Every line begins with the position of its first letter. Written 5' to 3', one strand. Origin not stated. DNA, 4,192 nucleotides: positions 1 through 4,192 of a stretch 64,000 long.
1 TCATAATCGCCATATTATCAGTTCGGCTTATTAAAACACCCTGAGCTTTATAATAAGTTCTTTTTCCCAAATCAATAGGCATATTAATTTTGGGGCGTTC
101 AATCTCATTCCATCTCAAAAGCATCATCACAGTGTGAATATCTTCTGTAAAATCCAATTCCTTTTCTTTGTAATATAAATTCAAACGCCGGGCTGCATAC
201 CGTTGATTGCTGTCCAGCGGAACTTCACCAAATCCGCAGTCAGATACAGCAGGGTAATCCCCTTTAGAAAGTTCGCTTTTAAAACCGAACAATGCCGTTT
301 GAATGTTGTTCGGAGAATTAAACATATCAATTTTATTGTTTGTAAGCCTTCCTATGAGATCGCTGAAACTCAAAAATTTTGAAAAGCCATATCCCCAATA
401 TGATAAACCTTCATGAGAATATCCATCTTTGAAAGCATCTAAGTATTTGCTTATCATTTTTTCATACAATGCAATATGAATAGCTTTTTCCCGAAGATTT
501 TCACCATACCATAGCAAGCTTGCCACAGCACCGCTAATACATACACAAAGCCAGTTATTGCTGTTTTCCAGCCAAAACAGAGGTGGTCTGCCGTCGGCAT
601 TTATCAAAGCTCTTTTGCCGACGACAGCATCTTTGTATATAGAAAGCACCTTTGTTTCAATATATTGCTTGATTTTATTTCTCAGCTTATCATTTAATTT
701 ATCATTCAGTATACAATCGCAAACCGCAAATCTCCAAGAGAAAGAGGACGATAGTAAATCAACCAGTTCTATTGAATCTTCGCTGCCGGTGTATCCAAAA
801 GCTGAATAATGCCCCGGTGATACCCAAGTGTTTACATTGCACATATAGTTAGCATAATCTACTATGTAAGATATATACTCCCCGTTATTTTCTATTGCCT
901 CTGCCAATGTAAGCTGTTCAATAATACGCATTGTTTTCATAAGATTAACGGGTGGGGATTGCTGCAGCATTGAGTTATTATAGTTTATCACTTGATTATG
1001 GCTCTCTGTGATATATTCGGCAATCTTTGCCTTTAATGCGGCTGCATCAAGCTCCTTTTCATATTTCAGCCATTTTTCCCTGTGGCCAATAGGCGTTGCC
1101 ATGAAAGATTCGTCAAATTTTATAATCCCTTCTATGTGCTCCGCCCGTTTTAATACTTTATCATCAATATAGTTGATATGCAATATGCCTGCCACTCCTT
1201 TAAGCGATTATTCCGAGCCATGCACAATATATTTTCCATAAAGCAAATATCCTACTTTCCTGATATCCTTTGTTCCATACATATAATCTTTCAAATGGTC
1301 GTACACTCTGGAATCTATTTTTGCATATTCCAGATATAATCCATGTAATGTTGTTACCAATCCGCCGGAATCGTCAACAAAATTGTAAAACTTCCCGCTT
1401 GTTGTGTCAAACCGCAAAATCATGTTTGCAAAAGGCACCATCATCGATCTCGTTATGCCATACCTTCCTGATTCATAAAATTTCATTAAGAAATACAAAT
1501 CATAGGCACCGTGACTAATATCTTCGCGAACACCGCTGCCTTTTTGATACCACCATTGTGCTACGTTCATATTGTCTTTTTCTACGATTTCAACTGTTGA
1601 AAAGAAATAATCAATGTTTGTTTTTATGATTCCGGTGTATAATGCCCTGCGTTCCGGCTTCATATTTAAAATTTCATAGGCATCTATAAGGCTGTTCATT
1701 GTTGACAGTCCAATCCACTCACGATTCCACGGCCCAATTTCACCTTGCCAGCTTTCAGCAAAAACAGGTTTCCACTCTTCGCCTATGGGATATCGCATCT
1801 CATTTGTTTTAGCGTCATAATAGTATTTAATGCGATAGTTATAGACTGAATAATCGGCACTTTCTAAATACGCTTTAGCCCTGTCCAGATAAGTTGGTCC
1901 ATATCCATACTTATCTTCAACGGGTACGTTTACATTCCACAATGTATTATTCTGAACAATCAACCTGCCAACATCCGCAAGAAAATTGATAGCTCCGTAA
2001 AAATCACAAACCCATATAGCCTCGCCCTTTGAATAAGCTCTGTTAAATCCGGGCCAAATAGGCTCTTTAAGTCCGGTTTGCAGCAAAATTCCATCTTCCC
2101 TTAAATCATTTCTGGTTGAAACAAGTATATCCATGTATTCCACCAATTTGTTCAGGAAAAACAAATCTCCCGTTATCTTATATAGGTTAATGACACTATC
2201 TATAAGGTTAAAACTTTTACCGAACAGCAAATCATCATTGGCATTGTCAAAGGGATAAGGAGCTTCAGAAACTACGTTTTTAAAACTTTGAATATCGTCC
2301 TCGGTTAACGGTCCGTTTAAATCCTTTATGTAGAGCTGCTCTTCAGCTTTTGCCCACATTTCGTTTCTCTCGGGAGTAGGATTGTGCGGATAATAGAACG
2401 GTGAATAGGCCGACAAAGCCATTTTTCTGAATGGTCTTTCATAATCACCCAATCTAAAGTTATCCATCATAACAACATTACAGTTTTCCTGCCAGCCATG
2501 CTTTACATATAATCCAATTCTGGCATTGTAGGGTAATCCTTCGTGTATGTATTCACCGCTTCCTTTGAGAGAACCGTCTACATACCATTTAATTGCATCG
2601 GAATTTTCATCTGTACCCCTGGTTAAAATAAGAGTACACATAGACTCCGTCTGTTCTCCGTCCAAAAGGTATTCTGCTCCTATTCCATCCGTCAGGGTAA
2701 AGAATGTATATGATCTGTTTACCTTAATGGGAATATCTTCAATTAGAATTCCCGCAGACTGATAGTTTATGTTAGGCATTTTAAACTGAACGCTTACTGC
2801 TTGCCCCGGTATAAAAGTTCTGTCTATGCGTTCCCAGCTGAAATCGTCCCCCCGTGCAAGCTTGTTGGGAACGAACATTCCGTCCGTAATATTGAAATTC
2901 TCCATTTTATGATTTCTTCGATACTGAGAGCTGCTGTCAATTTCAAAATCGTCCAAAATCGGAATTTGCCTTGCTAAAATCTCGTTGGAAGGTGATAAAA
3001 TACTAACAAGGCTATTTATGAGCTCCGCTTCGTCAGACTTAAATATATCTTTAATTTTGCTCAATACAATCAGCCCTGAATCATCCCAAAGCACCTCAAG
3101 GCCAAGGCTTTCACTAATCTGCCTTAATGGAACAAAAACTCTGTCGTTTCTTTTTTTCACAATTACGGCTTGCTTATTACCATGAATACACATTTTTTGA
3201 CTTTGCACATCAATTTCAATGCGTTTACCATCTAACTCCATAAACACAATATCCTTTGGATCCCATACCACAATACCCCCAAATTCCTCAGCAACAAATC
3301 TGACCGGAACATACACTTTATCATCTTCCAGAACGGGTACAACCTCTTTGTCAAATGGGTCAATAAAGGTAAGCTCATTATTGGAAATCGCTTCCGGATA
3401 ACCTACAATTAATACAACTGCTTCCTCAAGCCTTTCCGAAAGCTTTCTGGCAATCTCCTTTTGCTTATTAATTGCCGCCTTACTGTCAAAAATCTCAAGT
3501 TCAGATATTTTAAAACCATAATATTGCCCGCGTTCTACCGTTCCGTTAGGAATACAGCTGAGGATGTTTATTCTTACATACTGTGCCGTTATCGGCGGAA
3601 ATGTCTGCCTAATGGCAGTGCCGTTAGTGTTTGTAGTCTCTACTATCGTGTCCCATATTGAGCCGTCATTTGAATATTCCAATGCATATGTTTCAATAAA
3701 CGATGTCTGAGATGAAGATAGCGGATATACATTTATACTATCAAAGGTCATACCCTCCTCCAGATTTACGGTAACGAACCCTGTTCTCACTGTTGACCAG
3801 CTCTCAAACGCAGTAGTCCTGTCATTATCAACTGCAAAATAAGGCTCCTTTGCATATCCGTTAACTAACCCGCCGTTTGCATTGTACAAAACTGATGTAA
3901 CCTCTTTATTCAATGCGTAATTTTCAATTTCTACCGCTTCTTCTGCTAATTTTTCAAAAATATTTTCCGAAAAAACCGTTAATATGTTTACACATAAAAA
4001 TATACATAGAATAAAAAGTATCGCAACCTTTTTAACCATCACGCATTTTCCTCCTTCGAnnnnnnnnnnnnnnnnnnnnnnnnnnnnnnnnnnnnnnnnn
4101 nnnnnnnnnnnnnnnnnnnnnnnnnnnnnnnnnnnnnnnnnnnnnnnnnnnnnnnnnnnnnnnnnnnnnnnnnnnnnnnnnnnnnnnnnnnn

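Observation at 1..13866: Eight-gene operon-like array: LplABC-type importer, four large secreted/SLH proteins and a cytoplasmic heparinase II/III-like enzyme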

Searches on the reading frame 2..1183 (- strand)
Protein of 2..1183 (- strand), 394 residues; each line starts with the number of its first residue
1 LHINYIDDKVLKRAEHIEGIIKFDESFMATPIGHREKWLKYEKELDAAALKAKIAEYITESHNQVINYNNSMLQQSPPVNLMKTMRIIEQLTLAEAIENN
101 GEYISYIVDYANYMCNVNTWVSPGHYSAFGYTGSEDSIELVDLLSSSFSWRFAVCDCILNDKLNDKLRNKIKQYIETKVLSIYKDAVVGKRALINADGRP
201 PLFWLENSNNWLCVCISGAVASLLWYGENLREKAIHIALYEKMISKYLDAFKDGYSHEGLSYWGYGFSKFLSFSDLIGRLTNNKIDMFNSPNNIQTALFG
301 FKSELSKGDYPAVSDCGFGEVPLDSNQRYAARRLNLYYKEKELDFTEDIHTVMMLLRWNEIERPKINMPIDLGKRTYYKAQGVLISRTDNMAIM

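Call 6: search_protein_families(library=pfam, proteins=[window:2-1183:-], max_evalue=0.01)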
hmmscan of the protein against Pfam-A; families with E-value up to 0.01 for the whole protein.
window:2-1183:- (394 aa): 0 families

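Call 7: search_solved_structures(query=window:2-1183:-, max_evalue=1)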
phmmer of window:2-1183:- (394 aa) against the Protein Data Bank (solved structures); distinct sequences matched with E-value up to 1: 7.
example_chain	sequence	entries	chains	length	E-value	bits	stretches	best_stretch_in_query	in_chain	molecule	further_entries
8r75_A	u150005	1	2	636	5.3e-10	42.5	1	86-293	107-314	Heparinase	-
8r6z_B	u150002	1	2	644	5.4e-10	42.5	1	86-293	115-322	Heparinase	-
8r73_A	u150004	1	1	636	1.2e-09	41.3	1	85-293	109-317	Heparinase II/III-like protein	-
8r70_A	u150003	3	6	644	8.9e-09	38.5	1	86-293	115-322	Heparinase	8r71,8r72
8khv_A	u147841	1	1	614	1e-06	31.7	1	181-318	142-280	Heparinase II/III-like protein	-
9o3q_A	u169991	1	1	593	6.8e-05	25.7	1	161-302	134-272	PL35 chondroitinase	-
8khw_A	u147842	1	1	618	0.00024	23.9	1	203-317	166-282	DUF4962 domain-containing protein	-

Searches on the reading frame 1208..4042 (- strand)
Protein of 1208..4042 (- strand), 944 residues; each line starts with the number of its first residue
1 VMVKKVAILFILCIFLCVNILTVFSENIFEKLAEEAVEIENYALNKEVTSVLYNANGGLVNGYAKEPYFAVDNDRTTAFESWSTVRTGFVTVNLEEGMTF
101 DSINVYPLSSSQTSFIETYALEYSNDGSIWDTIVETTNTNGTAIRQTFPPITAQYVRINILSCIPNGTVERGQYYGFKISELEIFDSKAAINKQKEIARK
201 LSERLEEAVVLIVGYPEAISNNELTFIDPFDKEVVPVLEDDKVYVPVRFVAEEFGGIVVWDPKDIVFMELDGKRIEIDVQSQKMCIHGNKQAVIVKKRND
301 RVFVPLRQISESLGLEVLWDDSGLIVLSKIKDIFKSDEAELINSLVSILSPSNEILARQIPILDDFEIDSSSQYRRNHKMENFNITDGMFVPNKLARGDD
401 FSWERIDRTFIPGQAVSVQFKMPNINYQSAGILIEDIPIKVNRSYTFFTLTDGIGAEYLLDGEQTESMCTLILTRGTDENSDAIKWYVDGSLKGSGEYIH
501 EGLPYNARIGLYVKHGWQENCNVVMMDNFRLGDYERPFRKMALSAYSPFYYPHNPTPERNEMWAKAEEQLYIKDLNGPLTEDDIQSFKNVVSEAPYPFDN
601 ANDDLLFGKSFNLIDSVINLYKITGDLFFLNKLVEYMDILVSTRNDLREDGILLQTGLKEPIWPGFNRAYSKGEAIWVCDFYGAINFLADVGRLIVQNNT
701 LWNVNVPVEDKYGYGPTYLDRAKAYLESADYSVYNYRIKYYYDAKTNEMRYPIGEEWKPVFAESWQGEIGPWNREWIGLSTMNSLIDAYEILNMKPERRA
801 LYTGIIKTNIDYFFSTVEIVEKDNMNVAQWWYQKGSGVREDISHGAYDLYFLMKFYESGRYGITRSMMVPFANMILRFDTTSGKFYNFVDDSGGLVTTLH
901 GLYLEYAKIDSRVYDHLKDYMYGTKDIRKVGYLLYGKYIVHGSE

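Call 6: search_protein_families(library=pfam, proteins=[window:1208-4042:-], max_evalue=0.01)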
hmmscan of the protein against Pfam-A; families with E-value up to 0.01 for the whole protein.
window:1208-4042:- (944 aa): 4 families
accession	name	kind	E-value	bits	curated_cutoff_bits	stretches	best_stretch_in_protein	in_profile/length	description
PF07833.16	Cu_amine_oxidN1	-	2.1e-19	69.9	24.2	1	233-322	10-102/108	Copper amine oxidase N-terminal domain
PF00754.31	F5_F8_type_C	-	6.5e-18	65.5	28.2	1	66-163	13-115/127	F5/8 type C domain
PF22633.2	F5_F8_type_C_2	-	1.2e-12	48.7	27.8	1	70-158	2-91/91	NedA-like, galactose-binding domain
PF10547.14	P22_AR_N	-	0.0061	17.2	30.7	0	287-316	4-33/115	P22_AR N-terminal domain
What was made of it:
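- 1208..4042 (-): Secreted multidomain protein (944 aa), the candidate extracellular depolymerase. F5/8 type C at residues 66-163 and Cu_amine_oxidN1 at 233-322 (call 6).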

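Call 8: search_solved_structures(query=window:1208-4042:-, max_evalue=1)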
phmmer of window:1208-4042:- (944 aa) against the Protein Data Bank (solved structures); distinct sequences matched with E-value up to 1: 7.
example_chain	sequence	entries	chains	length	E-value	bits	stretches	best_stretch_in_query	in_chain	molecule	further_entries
2jd9_A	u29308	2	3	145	0.00011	23.7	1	80-162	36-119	YECBM32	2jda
4zxe_A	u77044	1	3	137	0.00029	22.3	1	55-185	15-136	Glucanase/Chitosanase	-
2rv9_A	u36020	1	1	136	0.00036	21.9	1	55-185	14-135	Glucanase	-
4zy9_A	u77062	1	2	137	0.00042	21.7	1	55-185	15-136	Glucanase/chitosanase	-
3f2z_A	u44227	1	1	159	0.051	14.8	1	87-170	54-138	uncharacterized protein BF3579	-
7rg7_A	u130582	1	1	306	0.37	12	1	81-165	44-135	nano CLostridial Antibody Mimetic Protein 8 VHH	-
5zu6_A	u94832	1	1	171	0.95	10.6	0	64-158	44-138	CBM32 domain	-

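Call 10: find_encoding_contigs(protein=window:1208-4042:-, flank=10000, max_places=6)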
Protein window:1208-4042:- (944 aa): no gene with exactly this product is on record in the collection.
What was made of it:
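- Tried and rejected: Exact look-up of the 944-aa protein found nothing (call 10).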

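Call 21: search_protein_families(library=ncbifam, proteins=[window:1208-4042:-], max_evalue=0.01)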
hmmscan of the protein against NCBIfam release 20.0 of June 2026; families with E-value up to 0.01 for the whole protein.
window:1208-4042:- (944 aa): 0 families

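Call 26: find_homologous_proteins(query=window:1208-4042:-, max_evalue=0.00001)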
Query window:1208-4042:- (944 aa): 6 proteins with E <= 0.00001 among 8000 candidates.
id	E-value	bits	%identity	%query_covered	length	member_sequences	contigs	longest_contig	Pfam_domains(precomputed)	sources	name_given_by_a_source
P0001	0.0e+0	2171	100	100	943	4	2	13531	PF00754.32,PF22633.4,PF07833.17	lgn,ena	-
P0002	0.0e+0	1267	57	100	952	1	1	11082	PF00754.32,PF22633.4,PF07833.17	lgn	-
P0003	6.5e-20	89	26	23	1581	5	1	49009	PF00754.32,PF07738.20,PF22633.4,PF00055.24,PF00395.26,PF20578.5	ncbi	-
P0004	4.7e-15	73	32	19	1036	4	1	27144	PF18998.7,PF07833.17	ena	-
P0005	6.4e-12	63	33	16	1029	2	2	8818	PF18998.7,PF07833.17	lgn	-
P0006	1.5e-6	45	35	10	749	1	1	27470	PF00754.32,PF22633.4,PF07581.18,PF07833.17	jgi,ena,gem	-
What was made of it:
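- Tried and rejected: The word-based homologue search with the whole 944-aa protein found only one true relative, because the common N-terminal domains filled the candidate list (call 26).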

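Call 28: find_encoding_contigs(protein=P0002, flank=10000)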
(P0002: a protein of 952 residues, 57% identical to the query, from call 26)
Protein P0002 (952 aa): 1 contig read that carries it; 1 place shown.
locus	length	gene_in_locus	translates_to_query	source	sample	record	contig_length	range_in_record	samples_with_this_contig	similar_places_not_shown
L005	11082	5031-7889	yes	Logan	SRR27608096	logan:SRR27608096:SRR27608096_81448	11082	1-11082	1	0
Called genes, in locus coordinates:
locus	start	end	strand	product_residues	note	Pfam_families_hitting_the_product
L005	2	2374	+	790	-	?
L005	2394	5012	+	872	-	-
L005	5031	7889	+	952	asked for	PF00754:F5_F8_type_C, PF22633:F5_F8_type_C_2, PF07833:Cu_amine_oxidN1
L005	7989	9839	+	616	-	PF07940:Hepar_II_III_C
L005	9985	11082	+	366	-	?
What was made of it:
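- In L005 the PL33-like gene stays with the surface genes (call 28).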

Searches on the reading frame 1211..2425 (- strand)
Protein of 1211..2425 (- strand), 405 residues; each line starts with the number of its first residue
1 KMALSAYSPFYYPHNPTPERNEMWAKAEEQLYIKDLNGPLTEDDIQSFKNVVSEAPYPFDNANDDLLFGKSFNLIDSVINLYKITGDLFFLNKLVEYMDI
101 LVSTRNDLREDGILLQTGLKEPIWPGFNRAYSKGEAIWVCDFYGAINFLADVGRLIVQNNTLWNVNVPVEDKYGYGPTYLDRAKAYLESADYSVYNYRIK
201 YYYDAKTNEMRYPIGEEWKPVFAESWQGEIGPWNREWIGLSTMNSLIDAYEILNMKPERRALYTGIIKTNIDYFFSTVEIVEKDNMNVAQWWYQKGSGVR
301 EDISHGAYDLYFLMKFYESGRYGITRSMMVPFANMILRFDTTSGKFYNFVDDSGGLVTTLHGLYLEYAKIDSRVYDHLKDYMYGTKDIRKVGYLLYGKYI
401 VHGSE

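Call 43: search_solved_structures(query=A1, max_evalue=10)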
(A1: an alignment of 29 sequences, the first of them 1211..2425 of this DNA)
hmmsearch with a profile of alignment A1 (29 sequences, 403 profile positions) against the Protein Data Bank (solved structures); distinct sequences matched with E-value up to 10: 10.
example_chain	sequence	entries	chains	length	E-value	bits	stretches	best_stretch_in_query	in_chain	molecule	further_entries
4c1s_A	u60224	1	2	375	0.0072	18.4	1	48-90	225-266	GLYCOSIDE HYDROLASE FAMILY 76 MANNOSIDASE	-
6ex6_B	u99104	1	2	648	0.012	17.6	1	60-94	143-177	Six-hairpin glycosidase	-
4nei_A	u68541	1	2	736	0.03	16.3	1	62-123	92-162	alginate lyase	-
4ojz_A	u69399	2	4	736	0.03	16.3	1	62-123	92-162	Putative alginate lyase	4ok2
4ok4_A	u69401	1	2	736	0.031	16.3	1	62-122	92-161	Putative alginate lyase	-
8j44_A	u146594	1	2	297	0.12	14.3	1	304-345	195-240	6-phosphogluconate dehydrogenase NAD-binding protein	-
9h4f_A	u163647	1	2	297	0.14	14.2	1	303-352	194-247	6-phosphogluconate dehydrogenase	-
4wu0_A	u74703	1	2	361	0.16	13.9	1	40-94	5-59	Similar to yteR (Bacilus subtilis)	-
7osn_A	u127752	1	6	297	0.18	13.8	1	303-345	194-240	6-phosphogluconate dehydrogenase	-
8whg_A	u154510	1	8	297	0.21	13.6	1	304-345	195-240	6-phosphogluconate dehydrogenase NAD-binding protein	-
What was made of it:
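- On Known six-hairpin CAZy families (GH8/76/88/105/116, PL27): PDB profile hits are no better than E 0.007 (call 43).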

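Call 44: search_protein_families(library=pfam, alignment_id=A1, max_evalue=1)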
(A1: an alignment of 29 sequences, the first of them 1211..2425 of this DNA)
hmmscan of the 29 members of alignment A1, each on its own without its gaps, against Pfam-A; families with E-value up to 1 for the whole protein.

A. member 1, window:1211-2425:- (405 aa): 0 families

B. families by the number of members that match (of 29 scanned): 7 families
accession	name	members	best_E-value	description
PF07589.16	PEP-CTERM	1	0.00012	PEP-CTERM motif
PF18931.5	DUF5680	1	0.028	Domain of unknown function (DUF5680)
PF08969.16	USP8_dimer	1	0.073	USP8 dimerisation domain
PF10518.14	TAT_signal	1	0.12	TAT (twin-arginine translocation) pathway signal sequence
PF07944.18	Beta-AFase-like_GH127_cat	1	0.15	Beta-L-arabinofuranosidase, GH127 catalytic domain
PF06516.17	NUP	1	0.17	Purine nucleoside permease (NUP)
PF10432.14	bact-PGI_C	1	0.3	Bacterial phospho-glucose isomerase C-terminal SIS domain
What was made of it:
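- Closest known: Six-hairpin. Different: No sequence-level match to any of them (calls 43, 44).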

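Call 57: predict_structure(alignment_id=A1)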
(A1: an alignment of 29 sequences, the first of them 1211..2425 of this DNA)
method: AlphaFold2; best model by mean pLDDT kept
length: 405 residues; sequences in the alignment: 29
mean_pLDDT: 90.8   pTM: 0.91
mean pLDDT of the five models: 90.8, 90.0, 89.1, 88.8, 88.4
residues with pLDDT >= 90: 306; 70-90: 67; 50-70: 19; < 50: 13
segments of 3 or more residues with pLDDT < 50: 1-13
pLDDT, mean of each block of 10 residues (from residue 1): 39 62 91 94 97 91 85 95 97 98 93 89 82 62 88 98 98 98 99 96 95 90 88 90 98 98 98 95 96 81 94 97 98 96 92 91 96 97 90 96 91
secondary structure, 60 per line:
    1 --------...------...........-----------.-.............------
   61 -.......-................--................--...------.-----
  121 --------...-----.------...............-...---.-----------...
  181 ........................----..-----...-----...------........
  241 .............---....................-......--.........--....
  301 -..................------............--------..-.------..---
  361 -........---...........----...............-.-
elements in order: H18-28 H42-54 H62-68 H70-85 H88-103 H144-158 H179-202 H233-253 H257-276 E278-283 E286-294 E297-300 H303-319 H326-337 H362-369 H373-383 H388-402
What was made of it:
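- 1211..2350 (-): C-terminal (alpha/alpha)6-barrel domain of the 944-aa protein (about residues 565-944), from an unannotated enzyme-like family. AF2 model with pLDDT 90.8 and pTM 0.91 (call 57).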

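Call 60: fold_search(model_id=the predicted structure, library=pdb)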
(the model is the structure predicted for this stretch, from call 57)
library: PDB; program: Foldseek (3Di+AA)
matches with E <= 10: 446; with E <= 0.001: 0
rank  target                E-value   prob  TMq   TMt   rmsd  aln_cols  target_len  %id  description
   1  4xuv_A                2.8e-03  1.00  0.43  0.50   6.8       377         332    8  Crystal structure of a glycoside hydrolase family 105 (GH105) enzyme from Thielavia terrestris (released 2015-02-11)
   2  4q88_B                3.8e-03  1.00  0.43  0.48   8.8       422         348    9  Glycosyl hydrolase family 88 from Bacteroides vulgatus (released 2014-05-21)
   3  7w2t_A                4.2e-03  1.00  0.36  0.22   8.8       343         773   12  Crystal structure of TxGH116 E730Q mutant from Thermoanaerobacterium xylanolyticum with glucose (released 2022-04-06)
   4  6g00                  4.4e-03  1.00  0.51  0.52   9.2       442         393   11  Crystal Structure of a GH8 xylanase from Teredinibacter turnerae (released 2018-10-10)
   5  3wkf                  6.5e-03  1.00  0.43  0.43  12.2       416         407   12  Crystal structure of cellobiose 2-epimerase (released 2013-12-25)
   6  5fjs_A                6.8e-03  1.00  0.39  0.24   8.6       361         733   11  Bacterial beta-glucosidase reveals the structural and functional basis of genetic defects in human glucocerebrosidase  (released 2016-05-11)
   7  6y8f_A                8.3e-03  0.99  0.40  0.46  10.5       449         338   11  An inactive (D136N and D137N) variant of alpha-1,6-mannanase, GH76A of Salegentibacter sp. HEL1_6 in complex with alph (released 2021-03-31)
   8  4ce7_B                8.7e-03  0.99  0.37  0.41   9.4       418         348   13  Crystal structure of a novel unsaturated beta-glucuronyl hydrolase enzyme, belonging to family GH105, involved in ulva (released 2014-01-22)
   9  5noa                  9.6e-03  0.99  0.40  0.44   8.5       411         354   11  Polysaccharide Lyase BACCELL_00875 (released 2017-06-28)
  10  7w2v                  1.2e-02  0.99  0.37  0.22   8.6       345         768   12  Crystal structure of TxGH116 R786A mutant from Thermoanaerobacterium xylanolyticum with glucose (released 2022-04-06)
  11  6g0n_A                1.2e-02  0.99  0.44  0.45  10.5       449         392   10  Crystal Structure of a GH8 catalytic mutant xylohexaose complex xylanase from Teredinibacter turnerae (released 2018-10-10)
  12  2zzr                  1.2e-02  0.99  0.39  0.39  12.8       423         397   13  Crystal structure of unsaturated glucuronyl hydrolase from Streptcoccus agalactiae (released 2009-04-14)
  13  6tpp_A                1.3e-02  0.99  0.46  0.49  10.7       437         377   10  Structure of E70A mutant of Rex8A from Paenibacillus barcinonensis. (released 2020-05-27)
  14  7dks                  1.5e-02  0.98  0.36  0.21   8.5       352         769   11  Crystal structure of TxGH116 E441A nucleophile mutant from Thermoanaerobacterium xylanolyticum (released 2021-06-23)
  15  5bvu                  1.6e-02  0.99  0.38  0.23   8.4       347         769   12  Crystal structure of Thermoanaerobacterium xylolyticum GH116 beta-glucosidase (released 2016-05-18)
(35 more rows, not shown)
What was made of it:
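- Closest known: Six-hairpin. Same: The predicted fold of the 944-aa C-terminal domain (call 60).
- The 944-aa C-terminal domain gives a confident barrel model (call 57) with a six-hairpin fold (call 60).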
